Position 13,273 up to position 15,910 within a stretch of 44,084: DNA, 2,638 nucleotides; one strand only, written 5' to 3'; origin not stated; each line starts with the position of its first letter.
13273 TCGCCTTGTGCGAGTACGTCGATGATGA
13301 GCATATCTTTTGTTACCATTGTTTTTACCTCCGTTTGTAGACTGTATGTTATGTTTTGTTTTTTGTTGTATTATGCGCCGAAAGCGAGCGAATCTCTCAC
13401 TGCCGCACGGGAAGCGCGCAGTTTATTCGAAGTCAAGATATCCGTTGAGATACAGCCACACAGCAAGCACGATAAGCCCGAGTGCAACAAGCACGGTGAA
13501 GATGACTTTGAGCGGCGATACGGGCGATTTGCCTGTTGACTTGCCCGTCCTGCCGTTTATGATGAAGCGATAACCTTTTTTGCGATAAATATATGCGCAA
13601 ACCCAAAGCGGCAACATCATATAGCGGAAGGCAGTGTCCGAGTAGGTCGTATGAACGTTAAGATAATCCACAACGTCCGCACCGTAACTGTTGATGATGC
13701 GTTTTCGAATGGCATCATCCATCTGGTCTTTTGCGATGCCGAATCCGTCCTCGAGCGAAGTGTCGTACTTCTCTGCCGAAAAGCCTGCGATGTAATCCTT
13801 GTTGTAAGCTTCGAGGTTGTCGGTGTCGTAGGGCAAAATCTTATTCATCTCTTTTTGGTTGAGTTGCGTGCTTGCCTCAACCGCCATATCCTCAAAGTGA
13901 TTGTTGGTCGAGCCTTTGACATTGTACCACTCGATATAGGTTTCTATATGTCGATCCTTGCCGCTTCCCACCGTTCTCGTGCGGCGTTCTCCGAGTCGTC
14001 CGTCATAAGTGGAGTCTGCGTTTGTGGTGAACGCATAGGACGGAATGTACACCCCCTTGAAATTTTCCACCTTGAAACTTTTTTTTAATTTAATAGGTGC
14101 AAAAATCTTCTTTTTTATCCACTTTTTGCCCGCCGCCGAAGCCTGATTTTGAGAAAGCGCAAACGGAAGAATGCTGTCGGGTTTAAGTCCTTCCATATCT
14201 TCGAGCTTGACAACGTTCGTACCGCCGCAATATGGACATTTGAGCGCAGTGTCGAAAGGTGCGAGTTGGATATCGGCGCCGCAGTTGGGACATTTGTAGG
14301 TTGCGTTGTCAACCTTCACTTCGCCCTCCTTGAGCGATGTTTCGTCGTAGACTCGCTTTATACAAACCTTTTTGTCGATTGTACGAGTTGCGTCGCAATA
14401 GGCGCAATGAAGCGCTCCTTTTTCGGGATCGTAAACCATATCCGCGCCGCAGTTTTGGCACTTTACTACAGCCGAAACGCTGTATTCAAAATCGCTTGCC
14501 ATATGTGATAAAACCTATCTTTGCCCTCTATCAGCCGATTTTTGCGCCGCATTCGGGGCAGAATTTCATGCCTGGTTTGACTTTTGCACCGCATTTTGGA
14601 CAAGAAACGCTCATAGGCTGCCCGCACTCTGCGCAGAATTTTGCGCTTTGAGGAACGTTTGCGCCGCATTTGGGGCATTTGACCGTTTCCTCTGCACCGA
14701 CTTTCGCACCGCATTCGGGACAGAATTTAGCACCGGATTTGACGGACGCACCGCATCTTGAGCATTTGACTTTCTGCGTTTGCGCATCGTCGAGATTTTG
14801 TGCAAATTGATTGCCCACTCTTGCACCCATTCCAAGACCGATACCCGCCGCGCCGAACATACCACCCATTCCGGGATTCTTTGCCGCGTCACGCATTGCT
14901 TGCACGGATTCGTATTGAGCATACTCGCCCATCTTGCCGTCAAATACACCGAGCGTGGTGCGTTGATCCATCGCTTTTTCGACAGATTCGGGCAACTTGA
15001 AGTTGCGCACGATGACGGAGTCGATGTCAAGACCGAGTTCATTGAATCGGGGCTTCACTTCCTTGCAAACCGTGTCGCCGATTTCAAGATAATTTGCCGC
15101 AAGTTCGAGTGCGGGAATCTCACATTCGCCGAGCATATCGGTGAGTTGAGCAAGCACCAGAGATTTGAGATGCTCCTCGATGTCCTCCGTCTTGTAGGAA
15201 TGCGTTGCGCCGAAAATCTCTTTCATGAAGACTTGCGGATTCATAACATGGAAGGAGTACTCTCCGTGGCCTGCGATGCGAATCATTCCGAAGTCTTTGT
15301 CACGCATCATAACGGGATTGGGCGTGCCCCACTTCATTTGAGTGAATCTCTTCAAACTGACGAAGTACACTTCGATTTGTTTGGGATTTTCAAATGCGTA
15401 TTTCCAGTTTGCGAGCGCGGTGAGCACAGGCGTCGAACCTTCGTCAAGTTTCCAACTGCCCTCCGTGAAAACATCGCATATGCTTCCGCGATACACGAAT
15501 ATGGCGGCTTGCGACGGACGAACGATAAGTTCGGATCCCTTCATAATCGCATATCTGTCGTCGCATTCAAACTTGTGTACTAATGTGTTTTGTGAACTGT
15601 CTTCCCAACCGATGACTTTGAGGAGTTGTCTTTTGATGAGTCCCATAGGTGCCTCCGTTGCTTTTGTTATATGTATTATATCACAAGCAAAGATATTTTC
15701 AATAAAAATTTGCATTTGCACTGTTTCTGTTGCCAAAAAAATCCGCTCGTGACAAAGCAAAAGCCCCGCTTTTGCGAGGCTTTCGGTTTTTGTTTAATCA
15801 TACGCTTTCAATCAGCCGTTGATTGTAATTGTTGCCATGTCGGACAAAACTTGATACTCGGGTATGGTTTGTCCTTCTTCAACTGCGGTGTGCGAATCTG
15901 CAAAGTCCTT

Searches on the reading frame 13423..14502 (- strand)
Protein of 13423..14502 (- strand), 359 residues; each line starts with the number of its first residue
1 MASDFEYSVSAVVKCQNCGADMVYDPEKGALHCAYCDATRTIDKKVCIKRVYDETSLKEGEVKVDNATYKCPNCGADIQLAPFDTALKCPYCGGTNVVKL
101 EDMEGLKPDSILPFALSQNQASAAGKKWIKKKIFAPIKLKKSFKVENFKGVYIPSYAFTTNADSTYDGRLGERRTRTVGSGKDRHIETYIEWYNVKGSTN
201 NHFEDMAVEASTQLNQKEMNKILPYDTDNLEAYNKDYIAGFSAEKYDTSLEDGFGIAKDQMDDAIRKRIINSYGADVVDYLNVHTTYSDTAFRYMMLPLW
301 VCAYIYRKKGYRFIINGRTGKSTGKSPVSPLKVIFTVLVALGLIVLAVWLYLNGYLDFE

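Call 10: search_protein_families(library=pfam, proteins=[window:13423-14502:-], max_evalue=0.001)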
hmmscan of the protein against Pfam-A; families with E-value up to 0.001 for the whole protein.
window:13423-14502:- (359 aa): 5 families
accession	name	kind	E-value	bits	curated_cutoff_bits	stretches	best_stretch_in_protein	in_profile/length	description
PF08271.17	Zn_Ribbon_TF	-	4.3e-07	29.8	29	0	14-36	2-25/43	TFIIB zinc-binding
PF01155.25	HypA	-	2.8e-05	24.6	28.9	0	52-97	52-97/112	Hydrogenase/urease nickel incorporation, metallochaperone, hypA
PF18319.7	Zn_ribbon_PriA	-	0.00018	21.8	26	0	15-40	1-26/27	PriA DNA helicase Cys-rich region (CRR) domain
PF12773.13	DZR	-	0.00024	21.6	27.3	0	69-93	13-31/45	Double zinc ribbon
PF13248.11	Zn_ribbon_3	-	0.00086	19.1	27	0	68-93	2-23/26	zinc-ribbon domain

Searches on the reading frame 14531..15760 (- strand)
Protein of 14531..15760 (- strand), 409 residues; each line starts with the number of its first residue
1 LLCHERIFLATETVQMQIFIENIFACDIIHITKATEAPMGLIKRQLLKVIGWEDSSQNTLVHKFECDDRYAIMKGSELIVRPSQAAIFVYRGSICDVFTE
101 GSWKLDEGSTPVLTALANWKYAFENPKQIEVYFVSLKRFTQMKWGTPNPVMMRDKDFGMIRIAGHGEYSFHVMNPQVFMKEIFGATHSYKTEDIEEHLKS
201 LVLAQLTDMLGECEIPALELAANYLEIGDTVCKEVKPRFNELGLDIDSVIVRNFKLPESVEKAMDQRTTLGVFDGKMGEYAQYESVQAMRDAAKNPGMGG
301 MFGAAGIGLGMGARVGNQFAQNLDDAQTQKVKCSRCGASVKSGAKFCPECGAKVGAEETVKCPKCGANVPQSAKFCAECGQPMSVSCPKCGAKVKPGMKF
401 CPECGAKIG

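Call 10: search_protein_families(library=pfam, proteins=[window:14531-15760:-], max_evalue=0.001)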
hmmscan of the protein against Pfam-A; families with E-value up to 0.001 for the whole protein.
window:14531-15760:- (409 aa): 13 families
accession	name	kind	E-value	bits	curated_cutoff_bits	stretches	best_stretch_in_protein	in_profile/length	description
PF13421.11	Band_7_1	-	5.1e-69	232.5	24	1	62-271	2-210/211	SPFH domain-Band 7 family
PF13240.11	Zn_Ribbon_1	-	1.7e-23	82.1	25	3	387-407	2-22/23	zinc-ribbon domain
PF13248.11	Zn_ribbon_3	-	1.9e-23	81.5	27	3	385-408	3-26/26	zinc-ribbon domain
PF12773.13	DZR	-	4.8e-19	68.7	27.3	2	362-405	1-45/45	Double zinc ribbon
PF24463.1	DUF7577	-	6.4e-15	54.9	28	2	385-407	3-25/27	Domain of unknown function (DUF7577)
PF17032.10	Zn_ribbon_15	-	5.8e-10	40.3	28.9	0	349-380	42-73/73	zinc-ribbon family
PF24460.1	DUF7575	-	8.2e-10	38.3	28.5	1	385-407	4-26/28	Domain of unknown function (DUF7575)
PF01145.31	Band_7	-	1.9e-07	31.7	23.6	1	79-269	2-160/176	SPFH domain / Band 7 family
PF18439.7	zf_UBZ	-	5.2e-06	26.5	25.6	0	358-373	1-16/32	Ubiquitin-Binding Zinc Finger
PF18912.6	DZR_2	-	1.5e-05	25.2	27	0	332-379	9-55/56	Double zinc ribbon domain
PF10571.15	UPF0547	-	3.7e-05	24.2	29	0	361-380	2-21/26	Uncharacterised protein family UPF0547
PF07191.17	Zn_ribbon_6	-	0.00043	20.7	25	0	322-354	9-39/67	Double zinc ribbon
PF20173.3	ZnF_RZ-type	-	0.0006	19.8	27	0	376-394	22-41/54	RZ type zinc finger domain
